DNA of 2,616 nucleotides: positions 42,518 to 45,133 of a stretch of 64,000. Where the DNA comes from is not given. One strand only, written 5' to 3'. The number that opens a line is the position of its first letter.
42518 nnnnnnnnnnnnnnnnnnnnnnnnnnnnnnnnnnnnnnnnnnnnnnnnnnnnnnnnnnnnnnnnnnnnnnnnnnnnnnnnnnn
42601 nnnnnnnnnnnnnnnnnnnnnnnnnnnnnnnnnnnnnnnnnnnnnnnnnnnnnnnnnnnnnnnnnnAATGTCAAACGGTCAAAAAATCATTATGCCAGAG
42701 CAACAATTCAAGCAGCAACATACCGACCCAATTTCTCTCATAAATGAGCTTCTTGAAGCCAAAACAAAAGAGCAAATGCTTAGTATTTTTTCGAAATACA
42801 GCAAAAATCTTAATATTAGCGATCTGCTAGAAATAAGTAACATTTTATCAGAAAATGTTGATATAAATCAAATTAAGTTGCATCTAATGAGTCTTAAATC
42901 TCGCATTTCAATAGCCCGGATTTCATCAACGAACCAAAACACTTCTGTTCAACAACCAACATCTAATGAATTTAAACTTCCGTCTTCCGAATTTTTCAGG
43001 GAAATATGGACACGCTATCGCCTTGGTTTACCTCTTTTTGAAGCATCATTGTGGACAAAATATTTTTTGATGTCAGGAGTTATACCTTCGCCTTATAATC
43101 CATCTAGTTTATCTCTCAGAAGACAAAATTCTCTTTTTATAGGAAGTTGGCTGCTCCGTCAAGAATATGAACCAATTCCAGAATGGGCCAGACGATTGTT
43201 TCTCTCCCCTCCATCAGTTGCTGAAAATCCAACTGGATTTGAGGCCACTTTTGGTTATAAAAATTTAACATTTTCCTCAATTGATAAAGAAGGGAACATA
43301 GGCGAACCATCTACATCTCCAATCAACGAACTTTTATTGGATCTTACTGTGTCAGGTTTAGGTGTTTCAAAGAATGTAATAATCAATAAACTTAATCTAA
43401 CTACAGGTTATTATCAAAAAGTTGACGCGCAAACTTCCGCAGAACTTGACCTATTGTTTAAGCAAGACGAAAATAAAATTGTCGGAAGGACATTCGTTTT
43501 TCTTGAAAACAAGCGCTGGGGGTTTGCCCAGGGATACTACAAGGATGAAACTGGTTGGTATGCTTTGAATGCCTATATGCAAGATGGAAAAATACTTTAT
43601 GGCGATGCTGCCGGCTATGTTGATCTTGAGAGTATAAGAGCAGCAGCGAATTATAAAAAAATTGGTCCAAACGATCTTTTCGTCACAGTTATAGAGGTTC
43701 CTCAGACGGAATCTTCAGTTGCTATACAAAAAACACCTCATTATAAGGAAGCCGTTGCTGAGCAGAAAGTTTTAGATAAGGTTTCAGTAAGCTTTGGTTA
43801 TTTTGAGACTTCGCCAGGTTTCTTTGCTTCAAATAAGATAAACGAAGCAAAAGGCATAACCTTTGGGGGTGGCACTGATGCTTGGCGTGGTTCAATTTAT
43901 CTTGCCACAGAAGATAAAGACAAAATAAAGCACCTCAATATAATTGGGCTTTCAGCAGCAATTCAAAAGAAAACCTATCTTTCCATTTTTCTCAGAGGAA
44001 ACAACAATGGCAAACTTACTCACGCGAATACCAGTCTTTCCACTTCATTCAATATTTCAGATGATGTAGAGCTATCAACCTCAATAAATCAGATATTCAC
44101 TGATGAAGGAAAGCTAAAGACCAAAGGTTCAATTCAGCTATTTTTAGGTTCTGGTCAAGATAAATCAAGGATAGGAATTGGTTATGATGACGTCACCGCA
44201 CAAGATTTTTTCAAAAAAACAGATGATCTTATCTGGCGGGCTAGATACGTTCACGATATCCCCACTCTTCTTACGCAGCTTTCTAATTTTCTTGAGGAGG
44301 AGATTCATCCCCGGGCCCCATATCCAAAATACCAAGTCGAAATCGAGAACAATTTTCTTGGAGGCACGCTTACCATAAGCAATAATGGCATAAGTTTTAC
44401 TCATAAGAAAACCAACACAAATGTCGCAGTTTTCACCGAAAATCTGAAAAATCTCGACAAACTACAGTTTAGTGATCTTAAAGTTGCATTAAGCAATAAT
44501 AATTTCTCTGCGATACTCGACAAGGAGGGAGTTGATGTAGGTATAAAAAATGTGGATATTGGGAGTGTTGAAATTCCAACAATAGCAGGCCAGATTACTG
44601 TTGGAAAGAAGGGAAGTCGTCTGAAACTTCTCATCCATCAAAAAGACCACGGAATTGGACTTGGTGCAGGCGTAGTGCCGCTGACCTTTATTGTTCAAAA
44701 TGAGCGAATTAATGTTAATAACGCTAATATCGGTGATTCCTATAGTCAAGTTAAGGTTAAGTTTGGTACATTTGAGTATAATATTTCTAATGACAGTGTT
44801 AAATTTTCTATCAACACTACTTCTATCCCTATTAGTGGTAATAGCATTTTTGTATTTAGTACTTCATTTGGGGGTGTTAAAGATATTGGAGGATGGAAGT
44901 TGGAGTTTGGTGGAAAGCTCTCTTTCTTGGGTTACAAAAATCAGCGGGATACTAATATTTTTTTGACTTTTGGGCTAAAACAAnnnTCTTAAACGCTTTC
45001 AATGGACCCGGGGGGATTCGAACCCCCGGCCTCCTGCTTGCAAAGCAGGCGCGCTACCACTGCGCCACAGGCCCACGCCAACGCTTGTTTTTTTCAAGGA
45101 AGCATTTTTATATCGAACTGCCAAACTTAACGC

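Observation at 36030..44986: A+T-rich block of three large, Cys-poor orphan genes abutting the 3' end of tRNA-Ala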

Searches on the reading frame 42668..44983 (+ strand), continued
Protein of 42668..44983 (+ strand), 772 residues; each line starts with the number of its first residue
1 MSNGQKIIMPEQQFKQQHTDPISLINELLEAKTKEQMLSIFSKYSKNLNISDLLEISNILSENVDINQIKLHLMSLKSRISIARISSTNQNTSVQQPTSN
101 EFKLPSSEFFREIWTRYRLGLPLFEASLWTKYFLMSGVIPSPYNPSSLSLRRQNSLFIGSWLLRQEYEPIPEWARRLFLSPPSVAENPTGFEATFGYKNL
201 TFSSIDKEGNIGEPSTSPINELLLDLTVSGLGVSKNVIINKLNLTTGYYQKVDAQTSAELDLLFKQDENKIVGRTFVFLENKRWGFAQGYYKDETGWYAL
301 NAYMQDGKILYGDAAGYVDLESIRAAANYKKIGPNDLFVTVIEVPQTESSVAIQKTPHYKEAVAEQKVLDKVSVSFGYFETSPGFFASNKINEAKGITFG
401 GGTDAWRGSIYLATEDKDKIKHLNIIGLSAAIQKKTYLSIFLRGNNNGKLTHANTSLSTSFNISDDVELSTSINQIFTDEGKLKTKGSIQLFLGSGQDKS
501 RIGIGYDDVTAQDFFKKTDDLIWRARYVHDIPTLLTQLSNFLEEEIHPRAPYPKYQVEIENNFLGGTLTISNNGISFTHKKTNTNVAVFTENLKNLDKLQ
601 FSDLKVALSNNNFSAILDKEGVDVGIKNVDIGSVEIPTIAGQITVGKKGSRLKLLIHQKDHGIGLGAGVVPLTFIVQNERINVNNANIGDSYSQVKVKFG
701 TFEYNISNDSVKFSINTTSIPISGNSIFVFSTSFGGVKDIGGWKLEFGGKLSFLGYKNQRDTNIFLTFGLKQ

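Call 91: fold_search(model_id=the predicted structure, library=viral)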
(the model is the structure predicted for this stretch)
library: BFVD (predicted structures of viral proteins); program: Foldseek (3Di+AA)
matches with E <= 10: 531; with E <= 0.001: 3
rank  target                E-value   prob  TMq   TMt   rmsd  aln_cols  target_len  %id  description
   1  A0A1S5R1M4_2          3.3e-04  0.30  0.07  0.06  37.4       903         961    8  Putative tail fiber protein [Pseudomonas phage phiPMW]
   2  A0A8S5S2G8            3.4e-04  0.75  0.10  0.12  32.5       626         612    9  Phosphate-selective porin O and P [Siphoviridae sp. ctBLh2]
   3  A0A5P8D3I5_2          6.1e-04  0.33  0.09  0.08  38.0       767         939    6  (no name in the UniProt tables at hand)
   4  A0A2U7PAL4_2          1.0e-03  0.35  0.08  0.07  37.4       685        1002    8  (no name in the UniProt tables at hand)
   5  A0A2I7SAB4            3.6e-03  0.82  0.12  0.23  25.9       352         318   10  (no name in the UniProt tables at hand)
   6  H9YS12                5.3e-03  0.07  0.05  0.03  48.0       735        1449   12  (no name in the UniProt tables at hand)
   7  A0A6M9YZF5            7.7e-03  0.11  0.07  0.07  50.4       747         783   10  (no name in the UniProt tables at hand)
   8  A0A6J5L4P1            8.5e-03  0.41  0.10  0.16  27.0       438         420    8  OmpC Outer membrane protein (Porin) [uncultured Caudovirales phage]
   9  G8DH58                1.5e-02  0.15  0.08  0.06  34.4       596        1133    8  (no name in the UniProt tables at hand)
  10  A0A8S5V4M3            1.6e-02  0.23  0.07  0.07  32.0       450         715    7  Tail protein [Myoviridae sp. ctKkB1]
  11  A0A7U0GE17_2          1.7e-02  0.18  0.08  0.06  39.5       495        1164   10  (no name in the UniProt tables at hand)
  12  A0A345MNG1            2.4e-02  0.38  0.13  0.22  22.4       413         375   11  (no name in the UniProt tables at hand)
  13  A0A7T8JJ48            4.1e-02  0.06  0.05  0.09  31.2       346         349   10  Outer capsid protein VP4 (Fragment) [Rotavirus A]
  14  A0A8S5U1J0            4.7e-02  0.02  0.04  0.06  37.2       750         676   10  Uncharacterized protein [Siphoviridae sp. ctt8434]
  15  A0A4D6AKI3            5.5e-02  0.16  0.07  0.08  51.6       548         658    7  (no name in the UniProt tables at hand)
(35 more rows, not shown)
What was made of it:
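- Weak BFVD hits include tail fibres (call 91).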

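Call 109: search_protein_families(library=pfam, alignment_id=A6, max_evalue=10)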
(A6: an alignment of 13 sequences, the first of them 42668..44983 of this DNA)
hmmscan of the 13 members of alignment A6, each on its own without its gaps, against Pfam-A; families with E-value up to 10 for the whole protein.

A. member 1, window:42668-44983:+ (772 aa): 3 families
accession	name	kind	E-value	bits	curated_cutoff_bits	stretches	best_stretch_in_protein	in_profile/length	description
PF17773.7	UPF0176_N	-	0.14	13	26.2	1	556-610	23-77/92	UPF0176 acylphosphatase like domain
PF10384.14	Scm3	-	0.15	12.2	24.3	1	32-56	11-36/53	Centromere protein Scm3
PF12354.14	Internalin_N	-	0.22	11.9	24.1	1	467-481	6-20/44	Bacterial adhesion/invasion protein N terminal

B. families by the number of members that match (of 13 scanned): 12 families
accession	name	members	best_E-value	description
PF23487.1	Ig_TMEM132_6th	1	0.017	TMEM132 sixth domain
PF05823.17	Gp-FAR-1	1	0.034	Nematode fatty acid retinoid binding protein (Gp-FAR-1)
PF21788.2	TNP-like_GBD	1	0.079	TNP-like, GTP-binding insertion domain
PF03564.21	DUF1759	1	0.089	Protein of unknown function (DUF1759)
PF20457.3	DUF6710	1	0.11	Family of unknown function (DUF6710)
PF17773.7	UPF0176_N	1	0.14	UPF0176 acylphosphatase like domain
PF10384.14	Scm3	1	0.15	Centromere protein Scm3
PF04363.17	DUF496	1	0.2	Protein of unknown function (DUF496)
PF15297.11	CKAP2_C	1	0.21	Cytoskeleton-associated protein 2 C-terminus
PF12354.14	Internalin_N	1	0.22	Bacterial adhesion/invasion protein N terminal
PF09307.15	MHC2-interact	1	0.49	CLIP, MHC2 interacting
PF13609.12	Porin_4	1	6.9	Gram-negative porin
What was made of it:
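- On Outer-membrane beta-barrel (porin/OMP-like): Pfam scan of 13 last-gene proteins gave only one Porin_4 hit at E = 6.9 (call 109).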

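Call 110: search_solved_structures(query=A2, max_evalue=10)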
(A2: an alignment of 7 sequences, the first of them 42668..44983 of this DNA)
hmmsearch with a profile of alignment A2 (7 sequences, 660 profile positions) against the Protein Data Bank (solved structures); distinct sequences matched with E-value up to 10: 0.
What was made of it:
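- On Outer-membrane beta-barrel (porin/OMP-like): The PDB profile search returned nothing (call 110).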

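Call 113: search_dna_similar(query=window:42668-44983:+, collection=plasmids, mode=protein, max_evalue=0.01)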
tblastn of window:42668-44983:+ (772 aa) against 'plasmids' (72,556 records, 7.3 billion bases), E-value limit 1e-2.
No match.

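Call 114: search_dna_similar(query=window:42668-44983:+, collection=phages, mode=protein, max_evalue=0.01)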
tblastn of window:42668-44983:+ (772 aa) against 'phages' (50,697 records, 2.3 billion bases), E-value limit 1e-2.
No match.

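Call 116: find_encoding_contigs(protein=P0007, flank=10000, max_places=4)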
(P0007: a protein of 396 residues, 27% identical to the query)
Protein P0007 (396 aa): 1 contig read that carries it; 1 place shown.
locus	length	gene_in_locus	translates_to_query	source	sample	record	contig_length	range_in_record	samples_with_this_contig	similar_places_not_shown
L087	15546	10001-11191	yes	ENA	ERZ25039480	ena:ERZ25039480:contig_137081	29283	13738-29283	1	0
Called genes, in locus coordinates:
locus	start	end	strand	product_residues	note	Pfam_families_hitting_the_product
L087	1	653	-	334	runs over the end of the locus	PF01406:tRNA-synt_1e, PF09334:tRNA-synt_1g (weak), PF09190:DALR_2, PF23493:CysS_C (weak)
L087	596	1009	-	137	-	PF01406:tRNA-synt_1e, PF09334:tRNA-synt_1g (weak)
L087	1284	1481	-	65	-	-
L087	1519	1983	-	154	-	-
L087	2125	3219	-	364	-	PF04307:YdjM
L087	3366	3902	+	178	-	-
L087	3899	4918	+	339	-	-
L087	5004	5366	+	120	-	-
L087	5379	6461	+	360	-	-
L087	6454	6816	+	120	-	-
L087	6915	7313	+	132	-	-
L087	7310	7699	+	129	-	-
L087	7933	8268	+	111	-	-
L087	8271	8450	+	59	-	-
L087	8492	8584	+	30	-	-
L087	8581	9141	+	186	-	-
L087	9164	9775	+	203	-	-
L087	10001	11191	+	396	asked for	-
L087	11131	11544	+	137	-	-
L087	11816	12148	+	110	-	PF21349:RUBY_RBDX (faint), PF10571:UPF0547 (faint), PF13248:Zn_ribbon_3 (faint), PF27618:Zn_ribbon_GTF2H2 (faint), PF12773:DZR, PF13240:Zn_Ribbon_1 (faint), PF12773:DZR (weak)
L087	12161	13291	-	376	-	PF19420:DDAH_eukar, PF02274:ADI (faint)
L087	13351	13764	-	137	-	PF01796:OB_ChsH2_C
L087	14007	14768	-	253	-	PF00108:Thiolase_N, PF00109:ketoacyl-synt (weak), PF22691:Thiolase_C_1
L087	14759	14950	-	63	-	-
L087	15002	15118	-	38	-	-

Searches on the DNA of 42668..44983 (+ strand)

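Call 102: search_rna_families(sources=[L083, L004, L005, L006, L008, L011, L085, L086, L082], threshold=gathering)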
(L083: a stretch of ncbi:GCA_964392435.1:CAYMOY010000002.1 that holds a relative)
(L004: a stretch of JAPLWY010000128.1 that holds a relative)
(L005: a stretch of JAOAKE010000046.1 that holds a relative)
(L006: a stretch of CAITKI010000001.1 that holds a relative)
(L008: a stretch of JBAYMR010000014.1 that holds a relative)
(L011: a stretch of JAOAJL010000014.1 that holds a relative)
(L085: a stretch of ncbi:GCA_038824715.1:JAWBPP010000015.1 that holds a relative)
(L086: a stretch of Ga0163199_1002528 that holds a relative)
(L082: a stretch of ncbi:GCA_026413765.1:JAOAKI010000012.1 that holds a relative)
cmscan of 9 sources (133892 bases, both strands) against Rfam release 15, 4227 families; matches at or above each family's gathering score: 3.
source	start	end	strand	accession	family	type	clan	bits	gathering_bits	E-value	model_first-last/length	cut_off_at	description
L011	1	151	+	RF01959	SSU_rRNA_archaea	Gene; rRNA;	CL00111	135.6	50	1.6e-35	1326-1478/1478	5'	Archaeal small subunit ribosomal RNA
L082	1942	2013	-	RF00005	tRNA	Gene; tRNA;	CL00001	74.7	29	3.3e-14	1-71/71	no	tRNA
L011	11673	11739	-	RF00005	tRNA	Gene; tRNA;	CL00001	30.3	29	0.056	1-71/71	no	tRNA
